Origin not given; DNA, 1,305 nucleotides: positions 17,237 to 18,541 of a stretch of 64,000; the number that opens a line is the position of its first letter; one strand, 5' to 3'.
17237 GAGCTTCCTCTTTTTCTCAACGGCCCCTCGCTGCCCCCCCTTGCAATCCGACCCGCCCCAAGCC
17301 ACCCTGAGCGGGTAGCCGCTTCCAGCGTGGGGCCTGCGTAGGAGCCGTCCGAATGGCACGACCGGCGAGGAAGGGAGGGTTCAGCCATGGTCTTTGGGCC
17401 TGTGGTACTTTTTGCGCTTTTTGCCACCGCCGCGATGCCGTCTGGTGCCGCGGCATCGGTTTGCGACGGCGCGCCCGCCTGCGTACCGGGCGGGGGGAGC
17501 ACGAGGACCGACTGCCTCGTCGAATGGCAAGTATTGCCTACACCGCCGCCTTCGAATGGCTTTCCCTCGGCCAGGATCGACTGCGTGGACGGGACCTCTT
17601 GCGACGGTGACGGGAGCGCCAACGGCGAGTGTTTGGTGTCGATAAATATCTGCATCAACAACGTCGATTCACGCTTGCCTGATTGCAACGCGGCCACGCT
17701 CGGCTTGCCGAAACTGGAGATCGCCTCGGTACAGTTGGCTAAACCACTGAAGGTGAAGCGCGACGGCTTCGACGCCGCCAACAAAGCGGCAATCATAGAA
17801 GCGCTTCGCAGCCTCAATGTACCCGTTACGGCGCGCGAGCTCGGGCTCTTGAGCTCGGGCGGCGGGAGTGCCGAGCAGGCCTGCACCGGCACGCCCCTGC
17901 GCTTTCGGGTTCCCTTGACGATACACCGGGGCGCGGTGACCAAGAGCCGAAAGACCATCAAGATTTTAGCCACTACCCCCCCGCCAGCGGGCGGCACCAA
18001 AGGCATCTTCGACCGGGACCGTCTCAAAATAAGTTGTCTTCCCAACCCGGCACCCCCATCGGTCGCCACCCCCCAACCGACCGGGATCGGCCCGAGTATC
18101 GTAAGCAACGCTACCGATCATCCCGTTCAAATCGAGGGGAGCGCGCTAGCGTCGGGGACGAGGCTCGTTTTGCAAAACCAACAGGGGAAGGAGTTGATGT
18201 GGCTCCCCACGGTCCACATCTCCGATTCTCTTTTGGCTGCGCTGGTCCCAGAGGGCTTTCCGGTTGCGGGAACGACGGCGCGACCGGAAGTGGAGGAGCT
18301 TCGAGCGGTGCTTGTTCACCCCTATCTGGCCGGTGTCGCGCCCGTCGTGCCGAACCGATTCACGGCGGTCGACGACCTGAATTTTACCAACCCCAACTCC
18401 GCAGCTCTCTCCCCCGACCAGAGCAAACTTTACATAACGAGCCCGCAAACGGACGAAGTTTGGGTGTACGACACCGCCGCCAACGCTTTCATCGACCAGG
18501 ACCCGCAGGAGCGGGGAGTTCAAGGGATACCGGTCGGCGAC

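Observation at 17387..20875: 1162-aa secreted fusion of a YVTN beta-propeller with a di-haem peroxidase/MauG-like domain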

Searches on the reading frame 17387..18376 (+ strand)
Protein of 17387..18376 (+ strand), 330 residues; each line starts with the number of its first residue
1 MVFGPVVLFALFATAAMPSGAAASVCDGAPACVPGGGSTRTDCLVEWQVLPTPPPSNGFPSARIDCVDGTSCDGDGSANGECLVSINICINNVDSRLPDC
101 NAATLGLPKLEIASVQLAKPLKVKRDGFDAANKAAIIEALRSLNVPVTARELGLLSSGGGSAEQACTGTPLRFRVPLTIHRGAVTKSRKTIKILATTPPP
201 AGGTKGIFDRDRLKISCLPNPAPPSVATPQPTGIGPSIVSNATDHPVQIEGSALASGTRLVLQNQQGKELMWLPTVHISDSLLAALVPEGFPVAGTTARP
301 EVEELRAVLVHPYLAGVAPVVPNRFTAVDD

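Call 6: search_protein_families(library=pfam, proteins=[window:17387-18376:+], max_evalue=10)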
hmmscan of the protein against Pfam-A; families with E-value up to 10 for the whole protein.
seq(330 aa): 0 families

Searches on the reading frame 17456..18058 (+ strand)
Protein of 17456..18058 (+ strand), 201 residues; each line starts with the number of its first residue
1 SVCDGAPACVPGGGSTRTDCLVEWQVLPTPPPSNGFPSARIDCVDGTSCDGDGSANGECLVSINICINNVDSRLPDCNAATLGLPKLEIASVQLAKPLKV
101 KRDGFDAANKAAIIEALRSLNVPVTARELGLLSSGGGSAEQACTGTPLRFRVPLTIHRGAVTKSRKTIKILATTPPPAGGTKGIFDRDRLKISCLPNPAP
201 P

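Call 54: find_homologous_proteins(query=window:17456-18058:+, max_evalue=0.01)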
Query seq(201 aa): 707 candidates shared short words with the query, none scored E <= 0.01.

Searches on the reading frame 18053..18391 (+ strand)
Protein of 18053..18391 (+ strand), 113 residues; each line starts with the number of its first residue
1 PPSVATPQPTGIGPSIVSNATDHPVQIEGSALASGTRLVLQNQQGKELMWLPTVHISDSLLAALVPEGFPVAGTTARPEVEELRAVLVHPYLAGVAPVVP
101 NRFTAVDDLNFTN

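Call 78: search_protein_families(library=pfam, alignment_id=A4, max_evalue=0.1)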
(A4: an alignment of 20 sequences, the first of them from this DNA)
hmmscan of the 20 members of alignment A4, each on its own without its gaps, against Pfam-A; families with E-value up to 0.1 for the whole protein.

A. member 1, seq(113 aa): 0 families

B. families by the number of members that match (of 20 scanned): 5 families
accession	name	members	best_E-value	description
PF01833.30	TIG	6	0.00014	IPT/TIG domain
PF09099.16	Qn_am_d_aIII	2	0.0033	Quinohemoprotein amine dehydrogenase, alpha subunit domain III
PF14085.11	DUF4265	1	0.0025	Domain of unknown function (DUF4265)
PF24107.1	DUF7382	1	0.013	Domain of unknown function (DUF7382)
PF05587.19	Anth_Ig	1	0.071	Anthrax receptor extracellular domain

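Call 79: search_solved_structures(query=A4, max_evalue=1)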
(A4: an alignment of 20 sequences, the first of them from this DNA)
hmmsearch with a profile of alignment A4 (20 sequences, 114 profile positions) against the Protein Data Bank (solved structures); distinct sequences matched with E-value up to 1: 3.
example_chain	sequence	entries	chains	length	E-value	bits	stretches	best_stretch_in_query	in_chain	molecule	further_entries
5e7g_A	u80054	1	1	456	0.33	14.3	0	34-99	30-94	IPT/TIG domain-containing protein BACOVA_02650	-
8z9s_A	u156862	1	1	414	0.77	13.1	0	26-73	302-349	Cytochrome P450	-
2lhr_A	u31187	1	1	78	0.9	12.9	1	52-108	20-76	Iron-regulated surface determinant protein H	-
